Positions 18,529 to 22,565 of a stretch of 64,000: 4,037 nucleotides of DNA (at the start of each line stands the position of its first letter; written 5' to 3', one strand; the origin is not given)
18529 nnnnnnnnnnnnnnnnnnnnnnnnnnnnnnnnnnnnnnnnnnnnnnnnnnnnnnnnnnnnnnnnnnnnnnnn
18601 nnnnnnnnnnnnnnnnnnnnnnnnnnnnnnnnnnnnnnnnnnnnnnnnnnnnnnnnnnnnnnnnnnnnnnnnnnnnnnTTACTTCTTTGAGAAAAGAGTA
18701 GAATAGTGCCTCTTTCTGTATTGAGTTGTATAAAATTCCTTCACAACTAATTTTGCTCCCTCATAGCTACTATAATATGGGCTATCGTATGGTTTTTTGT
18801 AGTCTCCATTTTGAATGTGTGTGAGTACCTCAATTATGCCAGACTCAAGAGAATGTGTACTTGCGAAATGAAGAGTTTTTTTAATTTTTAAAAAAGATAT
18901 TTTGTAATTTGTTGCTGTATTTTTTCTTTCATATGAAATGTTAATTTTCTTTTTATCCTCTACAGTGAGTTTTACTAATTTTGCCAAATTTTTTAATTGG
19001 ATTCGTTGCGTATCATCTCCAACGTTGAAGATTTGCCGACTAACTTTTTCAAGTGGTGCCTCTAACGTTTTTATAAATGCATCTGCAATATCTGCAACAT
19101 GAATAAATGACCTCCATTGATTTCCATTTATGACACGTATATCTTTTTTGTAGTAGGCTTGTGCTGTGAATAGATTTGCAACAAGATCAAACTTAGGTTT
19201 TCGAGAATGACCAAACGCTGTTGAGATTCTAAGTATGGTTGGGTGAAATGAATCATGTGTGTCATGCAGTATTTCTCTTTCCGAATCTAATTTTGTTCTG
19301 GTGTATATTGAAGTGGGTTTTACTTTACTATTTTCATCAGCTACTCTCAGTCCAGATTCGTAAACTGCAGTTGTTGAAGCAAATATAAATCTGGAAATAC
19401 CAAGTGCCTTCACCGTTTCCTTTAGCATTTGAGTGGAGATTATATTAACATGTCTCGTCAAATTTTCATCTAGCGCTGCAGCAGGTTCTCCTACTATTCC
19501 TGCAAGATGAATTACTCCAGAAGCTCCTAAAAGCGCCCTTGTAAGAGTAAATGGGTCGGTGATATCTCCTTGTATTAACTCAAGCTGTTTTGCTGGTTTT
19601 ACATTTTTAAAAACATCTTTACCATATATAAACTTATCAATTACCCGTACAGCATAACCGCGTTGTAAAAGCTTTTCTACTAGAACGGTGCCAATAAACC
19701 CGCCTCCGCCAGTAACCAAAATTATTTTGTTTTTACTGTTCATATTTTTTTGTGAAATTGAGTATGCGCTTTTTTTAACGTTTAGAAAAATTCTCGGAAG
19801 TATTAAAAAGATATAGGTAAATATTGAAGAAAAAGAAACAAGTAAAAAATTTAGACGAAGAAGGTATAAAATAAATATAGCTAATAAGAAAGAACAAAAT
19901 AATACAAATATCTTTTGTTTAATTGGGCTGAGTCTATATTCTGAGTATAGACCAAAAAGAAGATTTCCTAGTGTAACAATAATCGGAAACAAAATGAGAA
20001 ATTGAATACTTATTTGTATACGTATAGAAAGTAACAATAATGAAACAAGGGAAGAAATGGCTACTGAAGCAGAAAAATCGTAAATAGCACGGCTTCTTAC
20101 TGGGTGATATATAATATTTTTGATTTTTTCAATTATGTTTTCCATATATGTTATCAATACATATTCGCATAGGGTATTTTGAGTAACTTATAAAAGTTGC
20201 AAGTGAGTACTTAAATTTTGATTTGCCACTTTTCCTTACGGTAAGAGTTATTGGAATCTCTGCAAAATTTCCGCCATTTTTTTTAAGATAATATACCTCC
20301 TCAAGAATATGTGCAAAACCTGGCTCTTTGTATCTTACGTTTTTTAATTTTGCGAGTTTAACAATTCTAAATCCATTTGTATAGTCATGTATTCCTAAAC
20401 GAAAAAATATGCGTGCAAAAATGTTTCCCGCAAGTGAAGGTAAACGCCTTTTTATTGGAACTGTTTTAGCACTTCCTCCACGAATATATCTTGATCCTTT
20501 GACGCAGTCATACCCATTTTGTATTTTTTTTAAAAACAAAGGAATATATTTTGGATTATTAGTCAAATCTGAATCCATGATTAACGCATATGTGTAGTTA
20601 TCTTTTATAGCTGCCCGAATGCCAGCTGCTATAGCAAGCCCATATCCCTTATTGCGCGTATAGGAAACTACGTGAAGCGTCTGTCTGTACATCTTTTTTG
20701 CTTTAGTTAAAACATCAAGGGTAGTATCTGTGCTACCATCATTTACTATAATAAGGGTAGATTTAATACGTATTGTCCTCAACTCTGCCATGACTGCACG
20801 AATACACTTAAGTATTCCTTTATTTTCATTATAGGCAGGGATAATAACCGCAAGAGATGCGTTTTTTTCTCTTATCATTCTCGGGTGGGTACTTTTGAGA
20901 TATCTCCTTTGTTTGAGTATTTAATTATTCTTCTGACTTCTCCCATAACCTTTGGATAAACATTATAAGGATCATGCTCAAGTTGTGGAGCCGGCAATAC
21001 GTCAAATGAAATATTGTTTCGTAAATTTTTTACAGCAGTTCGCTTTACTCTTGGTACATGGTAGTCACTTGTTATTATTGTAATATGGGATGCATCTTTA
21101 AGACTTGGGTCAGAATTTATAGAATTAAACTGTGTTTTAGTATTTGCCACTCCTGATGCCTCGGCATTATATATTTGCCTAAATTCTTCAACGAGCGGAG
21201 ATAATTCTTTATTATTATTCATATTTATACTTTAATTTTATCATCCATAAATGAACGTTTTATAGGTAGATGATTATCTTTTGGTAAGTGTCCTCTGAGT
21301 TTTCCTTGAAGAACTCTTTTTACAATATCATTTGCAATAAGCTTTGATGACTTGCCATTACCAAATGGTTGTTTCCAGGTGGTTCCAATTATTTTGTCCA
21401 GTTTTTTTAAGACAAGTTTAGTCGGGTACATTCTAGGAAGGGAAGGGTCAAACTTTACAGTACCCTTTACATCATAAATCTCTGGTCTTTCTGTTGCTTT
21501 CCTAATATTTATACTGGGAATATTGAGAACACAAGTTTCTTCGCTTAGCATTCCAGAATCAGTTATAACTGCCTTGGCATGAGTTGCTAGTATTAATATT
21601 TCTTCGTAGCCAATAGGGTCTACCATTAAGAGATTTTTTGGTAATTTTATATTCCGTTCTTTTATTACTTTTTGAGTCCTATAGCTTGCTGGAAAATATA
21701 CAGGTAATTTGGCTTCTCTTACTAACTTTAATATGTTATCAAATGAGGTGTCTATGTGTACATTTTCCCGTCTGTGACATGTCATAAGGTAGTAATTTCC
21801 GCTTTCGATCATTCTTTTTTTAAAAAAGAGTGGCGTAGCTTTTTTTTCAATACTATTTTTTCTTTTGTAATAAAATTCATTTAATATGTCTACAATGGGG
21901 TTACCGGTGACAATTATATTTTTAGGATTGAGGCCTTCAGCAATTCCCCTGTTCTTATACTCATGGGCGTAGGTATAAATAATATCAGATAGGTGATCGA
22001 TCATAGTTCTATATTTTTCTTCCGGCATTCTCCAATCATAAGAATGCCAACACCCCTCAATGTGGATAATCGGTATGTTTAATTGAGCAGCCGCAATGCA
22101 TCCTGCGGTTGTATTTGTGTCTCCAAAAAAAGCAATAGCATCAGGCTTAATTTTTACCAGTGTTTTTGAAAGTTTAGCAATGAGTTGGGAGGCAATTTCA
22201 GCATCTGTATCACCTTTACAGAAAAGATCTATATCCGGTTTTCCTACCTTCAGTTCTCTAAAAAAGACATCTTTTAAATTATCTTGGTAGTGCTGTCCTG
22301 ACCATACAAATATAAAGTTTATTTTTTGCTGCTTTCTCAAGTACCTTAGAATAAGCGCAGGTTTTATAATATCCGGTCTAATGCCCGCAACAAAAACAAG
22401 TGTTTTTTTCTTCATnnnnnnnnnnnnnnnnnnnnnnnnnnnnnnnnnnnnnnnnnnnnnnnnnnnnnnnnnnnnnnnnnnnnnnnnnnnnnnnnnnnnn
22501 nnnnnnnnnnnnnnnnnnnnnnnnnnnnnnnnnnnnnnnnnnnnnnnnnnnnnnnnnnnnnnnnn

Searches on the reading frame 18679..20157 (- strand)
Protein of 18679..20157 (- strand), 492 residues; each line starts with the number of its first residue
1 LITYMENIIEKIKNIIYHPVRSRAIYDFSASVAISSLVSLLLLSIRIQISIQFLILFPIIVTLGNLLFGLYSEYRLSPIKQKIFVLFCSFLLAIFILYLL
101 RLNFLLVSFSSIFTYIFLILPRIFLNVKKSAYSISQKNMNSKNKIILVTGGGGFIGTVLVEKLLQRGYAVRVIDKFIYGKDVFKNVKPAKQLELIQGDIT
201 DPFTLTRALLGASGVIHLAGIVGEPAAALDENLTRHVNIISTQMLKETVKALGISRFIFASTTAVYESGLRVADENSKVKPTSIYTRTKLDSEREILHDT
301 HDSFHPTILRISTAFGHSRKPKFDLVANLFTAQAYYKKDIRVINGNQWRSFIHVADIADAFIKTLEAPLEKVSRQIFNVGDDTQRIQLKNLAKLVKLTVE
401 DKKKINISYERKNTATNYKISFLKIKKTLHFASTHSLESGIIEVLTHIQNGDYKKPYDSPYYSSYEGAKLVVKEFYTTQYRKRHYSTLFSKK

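Call 14: search_protein_families(library=pfam, proteins=[window:18679-20157:-], max_evalue=0.001)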
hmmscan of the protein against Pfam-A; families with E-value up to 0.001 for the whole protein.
window:18679-20157:- (492 aa): 8 families
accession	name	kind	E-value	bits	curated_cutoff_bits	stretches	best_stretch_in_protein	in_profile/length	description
PF01370.27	Epimerase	-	8.9e-41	140.3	20.9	1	146-380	1-240/240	NAD dependent epimerase/dehydratase family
PF16363.11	GDP_Man_Dehyd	-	4.7e-27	95.8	27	1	147-442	1-330/332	GDP-mannose 4,6 dehydratase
PF01073.25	3Beta_HSD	-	2.5e-22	79.6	22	1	147-392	1-261/280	3-beta hydroxysteroid dehydrogenase/isomerase family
PF04321.23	RmlD_sub_bind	-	5.2e-16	59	27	1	146-384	3-217/287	RmlD substrate binding domain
PF13460.12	NAD_binding_10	-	9.6e-11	42.3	27.2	1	150-297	1-132/184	NAD(P)H-binding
PF05368.20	NmrA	-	8.1e-08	32.6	27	1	143-263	2-108/298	NmrA-like family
PF07993.18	NAD_binding_4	-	5.5e-07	29.4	20.1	1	148-324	1-217/258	Male sterility protein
PF02719.21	Polysacc_synt_2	-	1.3e-06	28.2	20.2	1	146-398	1-247/293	Polysaccharide biosynthesis protein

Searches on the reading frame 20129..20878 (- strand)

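Call 14: search_protein_families(library=pfam, proteins=[window:20129-20878:-], max_evalue=0.001)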
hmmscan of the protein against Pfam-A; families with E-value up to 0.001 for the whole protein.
window:20129-20878:- (249 aa): 2 families
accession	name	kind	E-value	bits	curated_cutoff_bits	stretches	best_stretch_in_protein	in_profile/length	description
PF00535.33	Glycos_transf_2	-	3.1e-26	92.7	23.3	1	11-178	2-164/168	Glycosyl transferase family 2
PF13641.12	Glyco_tranf_2_3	-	1.3e-09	38.9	27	1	9-136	3-129/230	Glycosyltransferase like family 2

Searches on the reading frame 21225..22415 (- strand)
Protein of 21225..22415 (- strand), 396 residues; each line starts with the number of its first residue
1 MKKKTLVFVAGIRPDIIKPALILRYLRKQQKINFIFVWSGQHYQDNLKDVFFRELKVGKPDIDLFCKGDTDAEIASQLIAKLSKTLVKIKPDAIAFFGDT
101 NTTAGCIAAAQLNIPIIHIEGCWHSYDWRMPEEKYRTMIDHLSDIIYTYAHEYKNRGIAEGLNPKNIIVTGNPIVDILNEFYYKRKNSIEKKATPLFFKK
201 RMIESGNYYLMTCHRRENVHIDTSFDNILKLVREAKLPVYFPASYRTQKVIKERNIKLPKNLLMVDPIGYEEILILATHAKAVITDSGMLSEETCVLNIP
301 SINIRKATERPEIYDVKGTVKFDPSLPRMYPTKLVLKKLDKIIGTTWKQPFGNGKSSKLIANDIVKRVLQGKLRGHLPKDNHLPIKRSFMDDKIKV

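Call 14: search_protein_families(library=pfam, proteins=[window:21225-22415:-], max_evalue=0.001)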
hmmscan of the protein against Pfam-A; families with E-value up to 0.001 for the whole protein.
window:21225-22415:- (396 aa): 1 family
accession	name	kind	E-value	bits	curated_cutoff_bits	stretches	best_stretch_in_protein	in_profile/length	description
PF02350.25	Epimerase_2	-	5.7e-70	236.3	30.6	1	26-362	3-344/347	UDP-N-acetylglucosamine 2-epimerase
